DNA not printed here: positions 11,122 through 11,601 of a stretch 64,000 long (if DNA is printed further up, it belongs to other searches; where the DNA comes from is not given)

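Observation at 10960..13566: A previously unrecognised roughly 58-aa repeat shared by a secreted S8 protease and the adjacent secreted protein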

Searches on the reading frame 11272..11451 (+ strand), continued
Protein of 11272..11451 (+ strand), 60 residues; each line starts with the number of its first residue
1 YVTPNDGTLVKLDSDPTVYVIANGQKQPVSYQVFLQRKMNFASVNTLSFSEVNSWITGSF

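Call 27: search_solved_structures(query=A3, max_evalue=10, show_alignments=4)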
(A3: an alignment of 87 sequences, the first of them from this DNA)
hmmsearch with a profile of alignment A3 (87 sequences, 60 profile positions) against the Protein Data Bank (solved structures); distinct sequences matched with E-value up to 10: 11.
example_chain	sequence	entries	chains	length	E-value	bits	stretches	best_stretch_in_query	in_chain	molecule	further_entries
7zph_A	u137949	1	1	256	0.00023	24.2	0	9-29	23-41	Pizza6-TNK-RSH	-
7zpw_A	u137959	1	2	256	0.001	22.2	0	12-29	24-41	Pizza6-TSK-TSH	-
4cja_A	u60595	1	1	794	0.002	21.2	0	33-49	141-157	BURRH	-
4cj9_A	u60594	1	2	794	0.0021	21.1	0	33-49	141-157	BURRH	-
3ww8_A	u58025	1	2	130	0.031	17.4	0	8-29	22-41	Pizza3 protein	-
4kk7_A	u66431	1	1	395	0.072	16.2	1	9-59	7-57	ESX-1 secretion system protein eccB1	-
3x3m_A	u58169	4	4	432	0.09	15.9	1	9-59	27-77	ESX-1 secretion system protein EccB1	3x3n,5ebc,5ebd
5bvt_A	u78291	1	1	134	0.27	14.4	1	15-43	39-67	Epidermal fatty acid-binding protein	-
3ww7_A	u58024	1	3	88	0.75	13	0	8-29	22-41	Pizza2 protein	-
3wwb_A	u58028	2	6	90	0.98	12.6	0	12-29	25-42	Pizza2-SR protein | pizza2sr-pb protein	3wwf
6lar_A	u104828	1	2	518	1.1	12.4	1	4-59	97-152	ESX-3 secretion system ATPase EccB3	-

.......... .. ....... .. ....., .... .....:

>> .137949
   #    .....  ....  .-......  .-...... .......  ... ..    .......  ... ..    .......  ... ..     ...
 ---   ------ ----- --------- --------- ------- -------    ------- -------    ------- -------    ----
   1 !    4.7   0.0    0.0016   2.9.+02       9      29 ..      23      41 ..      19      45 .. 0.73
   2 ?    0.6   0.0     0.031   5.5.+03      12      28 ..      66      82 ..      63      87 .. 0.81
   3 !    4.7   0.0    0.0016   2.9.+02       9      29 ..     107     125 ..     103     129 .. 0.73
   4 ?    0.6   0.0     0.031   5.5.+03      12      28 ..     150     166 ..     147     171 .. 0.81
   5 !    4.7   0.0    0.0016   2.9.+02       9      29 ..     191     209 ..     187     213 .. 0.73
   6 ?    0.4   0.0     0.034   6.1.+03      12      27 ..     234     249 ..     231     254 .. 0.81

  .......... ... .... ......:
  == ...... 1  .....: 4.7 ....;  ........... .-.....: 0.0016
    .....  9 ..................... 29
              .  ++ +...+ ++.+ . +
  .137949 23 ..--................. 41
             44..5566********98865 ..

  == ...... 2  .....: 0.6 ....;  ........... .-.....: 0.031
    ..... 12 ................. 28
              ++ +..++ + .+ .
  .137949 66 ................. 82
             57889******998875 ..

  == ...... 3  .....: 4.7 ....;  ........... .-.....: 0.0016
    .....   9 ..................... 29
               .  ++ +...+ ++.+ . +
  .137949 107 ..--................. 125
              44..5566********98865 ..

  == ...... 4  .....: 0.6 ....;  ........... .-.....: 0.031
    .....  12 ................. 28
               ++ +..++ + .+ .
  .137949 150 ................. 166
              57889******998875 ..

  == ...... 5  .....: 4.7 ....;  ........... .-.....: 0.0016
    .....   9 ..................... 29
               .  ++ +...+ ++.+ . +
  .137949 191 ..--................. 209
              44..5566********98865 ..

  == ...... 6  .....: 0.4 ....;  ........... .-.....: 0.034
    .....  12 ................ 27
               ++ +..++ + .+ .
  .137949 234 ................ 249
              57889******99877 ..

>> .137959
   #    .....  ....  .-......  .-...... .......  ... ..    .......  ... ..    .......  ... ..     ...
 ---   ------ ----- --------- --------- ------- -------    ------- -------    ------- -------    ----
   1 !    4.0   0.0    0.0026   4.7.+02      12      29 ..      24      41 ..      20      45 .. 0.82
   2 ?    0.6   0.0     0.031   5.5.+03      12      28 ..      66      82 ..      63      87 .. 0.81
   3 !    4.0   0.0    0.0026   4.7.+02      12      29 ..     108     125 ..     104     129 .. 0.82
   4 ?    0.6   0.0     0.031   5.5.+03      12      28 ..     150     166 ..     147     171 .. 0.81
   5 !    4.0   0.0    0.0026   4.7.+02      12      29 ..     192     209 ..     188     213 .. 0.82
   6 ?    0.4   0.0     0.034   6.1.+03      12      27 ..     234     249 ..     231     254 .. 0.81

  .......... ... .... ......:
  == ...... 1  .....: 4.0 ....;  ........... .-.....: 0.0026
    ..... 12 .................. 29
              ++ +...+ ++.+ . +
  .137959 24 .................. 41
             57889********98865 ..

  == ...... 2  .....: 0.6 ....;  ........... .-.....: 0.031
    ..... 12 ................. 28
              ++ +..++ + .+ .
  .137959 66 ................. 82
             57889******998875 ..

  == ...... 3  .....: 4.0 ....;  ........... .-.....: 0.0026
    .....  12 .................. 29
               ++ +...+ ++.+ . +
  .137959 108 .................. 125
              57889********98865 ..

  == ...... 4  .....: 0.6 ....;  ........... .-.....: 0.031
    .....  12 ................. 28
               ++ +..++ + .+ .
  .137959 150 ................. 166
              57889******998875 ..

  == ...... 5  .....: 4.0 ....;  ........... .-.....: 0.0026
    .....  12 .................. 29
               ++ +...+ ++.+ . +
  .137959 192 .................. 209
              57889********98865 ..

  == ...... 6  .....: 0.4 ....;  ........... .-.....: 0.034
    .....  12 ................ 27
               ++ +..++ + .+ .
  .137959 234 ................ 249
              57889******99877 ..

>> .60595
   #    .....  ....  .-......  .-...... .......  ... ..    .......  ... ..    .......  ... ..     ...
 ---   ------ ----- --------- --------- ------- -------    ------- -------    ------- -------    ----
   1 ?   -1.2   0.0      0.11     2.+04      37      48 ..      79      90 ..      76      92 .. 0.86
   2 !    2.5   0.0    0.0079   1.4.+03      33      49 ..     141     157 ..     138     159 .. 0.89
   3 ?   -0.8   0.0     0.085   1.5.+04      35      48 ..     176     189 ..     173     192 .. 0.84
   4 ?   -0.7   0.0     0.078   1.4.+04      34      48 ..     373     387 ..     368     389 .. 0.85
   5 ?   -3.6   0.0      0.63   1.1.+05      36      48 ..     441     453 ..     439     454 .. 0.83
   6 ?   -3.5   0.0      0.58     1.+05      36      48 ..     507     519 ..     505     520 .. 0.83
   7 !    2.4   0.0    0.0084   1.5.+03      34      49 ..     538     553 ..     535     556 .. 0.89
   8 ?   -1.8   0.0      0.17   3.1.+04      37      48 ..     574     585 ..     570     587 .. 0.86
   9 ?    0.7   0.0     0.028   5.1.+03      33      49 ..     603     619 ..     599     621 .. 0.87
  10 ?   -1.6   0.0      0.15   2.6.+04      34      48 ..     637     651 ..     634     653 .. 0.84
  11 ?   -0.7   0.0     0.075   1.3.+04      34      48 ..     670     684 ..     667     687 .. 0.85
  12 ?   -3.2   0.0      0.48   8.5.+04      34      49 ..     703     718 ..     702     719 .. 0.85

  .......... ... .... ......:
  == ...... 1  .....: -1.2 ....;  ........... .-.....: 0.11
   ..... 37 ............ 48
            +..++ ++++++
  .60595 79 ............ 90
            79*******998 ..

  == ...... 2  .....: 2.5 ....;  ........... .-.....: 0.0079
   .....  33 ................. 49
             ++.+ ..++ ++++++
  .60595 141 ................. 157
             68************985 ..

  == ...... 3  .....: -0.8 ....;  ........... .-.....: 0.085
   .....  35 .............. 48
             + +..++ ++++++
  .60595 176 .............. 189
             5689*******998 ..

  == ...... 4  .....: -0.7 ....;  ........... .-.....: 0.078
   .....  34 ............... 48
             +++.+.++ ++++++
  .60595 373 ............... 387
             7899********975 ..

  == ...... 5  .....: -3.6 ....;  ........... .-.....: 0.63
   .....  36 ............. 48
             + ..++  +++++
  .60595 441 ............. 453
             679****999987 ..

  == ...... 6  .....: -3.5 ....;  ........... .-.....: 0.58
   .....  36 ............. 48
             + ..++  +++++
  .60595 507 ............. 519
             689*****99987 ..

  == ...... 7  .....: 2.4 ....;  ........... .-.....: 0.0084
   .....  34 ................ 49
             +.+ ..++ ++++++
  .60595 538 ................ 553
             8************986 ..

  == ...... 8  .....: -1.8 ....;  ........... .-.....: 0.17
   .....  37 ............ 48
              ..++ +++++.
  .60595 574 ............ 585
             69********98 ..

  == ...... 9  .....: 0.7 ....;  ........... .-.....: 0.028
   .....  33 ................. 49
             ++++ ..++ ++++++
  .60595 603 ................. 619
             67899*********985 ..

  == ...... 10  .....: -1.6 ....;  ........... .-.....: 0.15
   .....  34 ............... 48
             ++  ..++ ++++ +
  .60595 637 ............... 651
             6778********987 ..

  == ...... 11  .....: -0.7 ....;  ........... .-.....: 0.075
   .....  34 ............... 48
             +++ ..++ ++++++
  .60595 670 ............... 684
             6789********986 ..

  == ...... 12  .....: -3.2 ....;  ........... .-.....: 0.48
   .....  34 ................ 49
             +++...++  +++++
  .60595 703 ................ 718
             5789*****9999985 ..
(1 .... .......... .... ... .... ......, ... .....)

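Call 36: predict_structure(alignment_id=A3)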
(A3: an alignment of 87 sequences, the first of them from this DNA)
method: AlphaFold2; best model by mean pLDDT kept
length: 59 residues; sequences in the alignment: 87
mean_pLDDT: 90.7   pTM: 0.72
mean pLDDT of the five models: 90.7, 89.6, 88.3, 87.8, 86.1
residues with pLDDT >= 90: 40; 70-90: 18; 50-70: 1; < 50: 0
segments of 3 or more residues with pLDDT < 50: none
pLDDT, mean of each block of 10 residues (from residue 1): 88 92 93 93 92 87
secondary structure, 60 per line:
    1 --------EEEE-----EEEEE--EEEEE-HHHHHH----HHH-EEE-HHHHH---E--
elements in order: E9-12 E18-22 E25-29 H31-36 E45-47 H49-53

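Call 44: search_solved_structures(query=P0129, max_evalue=1, show_alignments=1)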
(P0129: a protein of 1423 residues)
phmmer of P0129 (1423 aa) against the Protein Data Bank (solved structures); distinct sequences matched with E-value up to 1: 0.

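Call 46: list_cluster_members(proteins=[P0129, P0140, P0143, P0144, P0152, P0156, P0179, P0184, P0201, P0239])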
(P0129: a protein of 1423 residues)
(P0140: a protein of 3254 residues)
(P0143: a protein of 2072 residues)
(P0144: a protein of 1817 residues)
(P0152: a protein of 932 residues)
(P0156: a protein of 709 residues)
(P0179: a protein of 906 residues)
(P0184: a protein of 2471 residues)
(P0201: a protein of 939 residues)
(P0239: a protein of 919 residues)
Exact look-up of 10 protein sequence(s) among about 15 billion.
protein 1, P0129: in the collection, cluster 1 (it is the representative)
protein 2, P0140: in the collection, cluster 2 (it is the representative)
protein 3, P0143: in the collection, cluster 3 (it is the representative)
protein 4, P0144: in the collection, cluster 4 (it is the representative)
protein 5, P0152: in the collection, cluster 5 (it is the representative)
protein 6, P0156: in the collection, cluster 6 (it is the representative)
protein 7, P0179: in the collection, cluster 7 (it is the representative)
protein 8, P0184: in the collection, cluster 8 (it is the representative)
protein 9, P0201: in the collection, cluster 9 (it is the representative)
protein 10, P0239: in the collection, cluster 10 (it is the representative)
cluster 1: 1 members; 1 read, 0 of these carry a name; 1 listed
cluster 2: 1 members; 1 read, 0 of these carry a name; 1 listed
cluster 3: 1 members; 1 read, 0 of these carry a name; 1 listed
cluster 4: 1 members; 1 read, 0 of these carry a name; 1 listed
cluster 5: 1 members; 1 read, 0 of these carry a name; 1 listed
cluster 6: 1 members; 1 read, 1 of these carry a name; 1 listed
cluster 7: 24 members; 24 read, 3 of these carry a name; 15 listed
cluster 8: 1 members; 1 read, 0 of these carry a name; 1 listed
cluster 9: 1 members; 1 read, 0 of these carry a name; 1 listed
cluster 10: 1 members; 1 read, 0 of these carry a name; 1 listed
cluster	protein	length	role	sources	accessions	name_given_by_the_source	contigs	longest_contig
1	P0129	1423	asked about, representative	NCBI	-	-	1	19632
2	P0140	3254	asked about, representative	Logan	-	-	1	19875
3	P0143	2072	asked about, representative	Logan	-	-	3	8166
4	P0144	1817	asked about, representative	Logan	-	-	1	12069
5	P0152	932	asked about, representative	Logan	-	-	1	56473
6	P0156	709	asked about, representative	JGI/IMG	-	peptidoglycan hydrolase-like amidase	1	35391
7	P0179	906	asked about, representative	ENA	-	-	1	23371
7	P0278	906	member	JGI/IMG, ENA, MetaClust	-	\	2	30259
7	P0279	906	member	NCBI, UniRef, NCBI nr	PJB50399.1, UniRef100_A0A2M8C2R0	MAG: hypothetical protein CO102_01200 [Candidatus Brennerbacteria bacterium ... | Peptidoglycan recognition protein family domain-containing protein n=1 Tax=Candidatus ...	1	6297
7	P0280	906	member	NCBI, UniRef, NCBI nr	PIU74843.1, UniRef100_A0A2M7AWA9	MAG: hypothetical protein COS76_04010 [Candidatus Portnoybacteria bacterium ... | Peptidoglycan recognition protein family domain-containing protein n=1 Tax=Candidatus ...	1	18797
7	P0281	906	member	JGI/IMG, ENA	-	-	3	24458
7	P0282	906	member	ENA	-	-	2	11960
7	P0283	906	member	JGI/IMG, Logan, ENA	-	-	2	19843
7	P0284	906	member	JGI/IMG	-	-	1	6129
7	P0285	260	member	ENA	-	-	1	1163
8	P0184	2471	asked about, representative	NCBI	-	-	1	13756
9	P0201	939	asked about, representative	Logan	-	-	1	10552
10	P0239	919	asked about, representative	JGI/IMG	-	-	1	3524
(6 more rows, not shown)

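Call 63: search_protein_families(library=pfam, alignment_id=A3, max_evalue=1)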
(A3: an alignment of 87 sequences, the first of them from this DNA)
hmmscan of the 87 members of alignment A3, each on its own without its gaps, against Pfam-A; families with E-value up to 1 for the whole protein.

A. member 1, seq(59 aa): 0 families

B. families by the number of members that match (of 87 scanned): 25 families
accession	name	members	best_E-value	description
PF05108.18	T7SS_ESX1_EccB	3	0.00069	Type VII secretion system ESX-1, transport TM domain B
PF07202.18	Tcp10_C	2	0.072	T-complex protein 10 C-terminus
PF09288.16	UBA_3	2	0.1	Fungal ubiquitin-associated domain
PF00993.25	MHC_II_alpha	1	0.0018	Class II histocompatibility antigen, alpha domain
PF16185.10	MTABC_N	1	0.029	Mitochondrial ABC-transporter N-terminal five TM region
PF23545.1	Zn_ribbon_HMPTM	1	0.03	HMPTM N-terminal zinc ribbon domain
PF06521.16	PAR1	1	0.031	PAR1 protein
PF10440.15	WIYLD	1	0.032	Ubiquitin-binding WIYLD domain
PF25485.1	DUF7908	1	0.037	Domain of unknown function (DUF7908)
PF07171.17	MlrC_C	1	0.041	MlrC C-terminus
PF12473.13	DUF3694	1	0.085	Kinesin protein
PF09454.15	Vps23_core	1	0.089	Vps23 core domain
PF04773.18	FecR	1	0.095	FecR protein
PF01751.28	Toprim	1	0.096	Toprim domain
PF25550.1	DUF7928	1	0.1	Domain of unknown function (DUF7928)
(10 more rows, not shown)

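Call 68: fold_search(model_id=the predicted structure, library=pdb)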
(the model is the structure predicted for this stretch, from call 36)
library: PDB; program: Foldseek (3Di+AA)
matches with E <= 10: 184; with E <= 0.001: 0
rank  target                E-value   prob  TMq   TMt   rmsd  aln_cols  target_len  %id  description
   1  3x3n                  3.0e-02  0.99  0.63  0.12   7.8        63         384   25  Crystal structure of EccB1 of Mycobacterium tuberculosis in spacegroup P21 (released 2015-12-09)
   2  3x3m                  6.4e-02  0.99  0.64  0.12   3.4        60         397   27  Crystal structure of EccB1 of Mycobacterium tuberculosis in spacegroup P212121 (released 2015-12-09)
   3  7np7_B4               9.7e-02  0.92  0.59  0.10   3.3        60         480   15  Structure of an intact ESX-5 inner membrane complex, Composite C1 model (released 2021-06-02)
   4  6ist_C                1.3e-01  0.57  0.46  0.17   4.6        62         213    6  Crystal structure of a wild type endolysin LysIME-EF1 (released 2019-11-20)
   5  5ebd                  2.2e-01  0.93  0.62  0.11   3.2        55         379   27  Crystal structure of EccB1 of Mycobacterium tuberculosis in spacegroup P21 (state IV) (released 2016-02-17)
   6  4kk7                  2.2e-01  0.93  0.61  0.11   3.1        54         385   28  Structure of EccB1 from the type VII (ESX-1) secretion system of Mycobacterium tuberculosis. (released 2013-06-19)
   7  5ebc                  2.4e-01  0.89  0.61  0.11   3.1        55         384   27  Crystal structure of EccB1 of Mycobacterium tuberculosis in spacegroup P21 (state III) (released 2016-02-17)
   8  5cyu                  3.4e-01  0.82  0.63  0.12   3.1        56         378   16  Structure of the soluble domain of EccB1 from the Mycobacterium smegmatis ESX-1 secretion system. (released 2015-08-12)
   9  7nps_B1               3.6e-01  0.66  0.57  0.11   3.4        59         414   15  Structure of the periplasmic assembly from the ESX-5 inner membrane complex, C1 model (released 2021-05-26)
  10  7np7_B1               3.9e-01  0.66  0.56  0.10   3.3        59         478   17  Structure of an intact ESX-5 inner membrane complex, Composite C1 model (released 2021-06-02)
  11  7nps_B4               5.1e-01  0.77  0.62  0.10   3.0        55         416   13  Structure of the periplasmic assembly from the ESX-5 inner membrane complex, C1 model (released 2021-05-26)
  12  6sgy_A                5.5e-01  0.82  0.65  0.11   2.6        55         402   18  Structure of EccB3 dimer from the ESX-3 core complex (released 2019-10-09)
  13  7kwt_A                1.9e+00  0.16  0.46  0.43   4.0        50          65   16  X-ray Crystal Structure of PlyCB Mutant Y28H (released 2021-04-07)
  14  6ist_A                2.0e+00  0.07  0.32  0.28   7.8        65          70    5  Crystal structure of a wild type endolysin LysIME-EF1 (released 2019-11-20)
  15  7qiw_m                2.3e+00  0.08  0.33  0.29   5.4        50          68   16  Specific features and methylation sites of a plant ribosome. 60S ribosomal subunit. (released 2022-07-13)
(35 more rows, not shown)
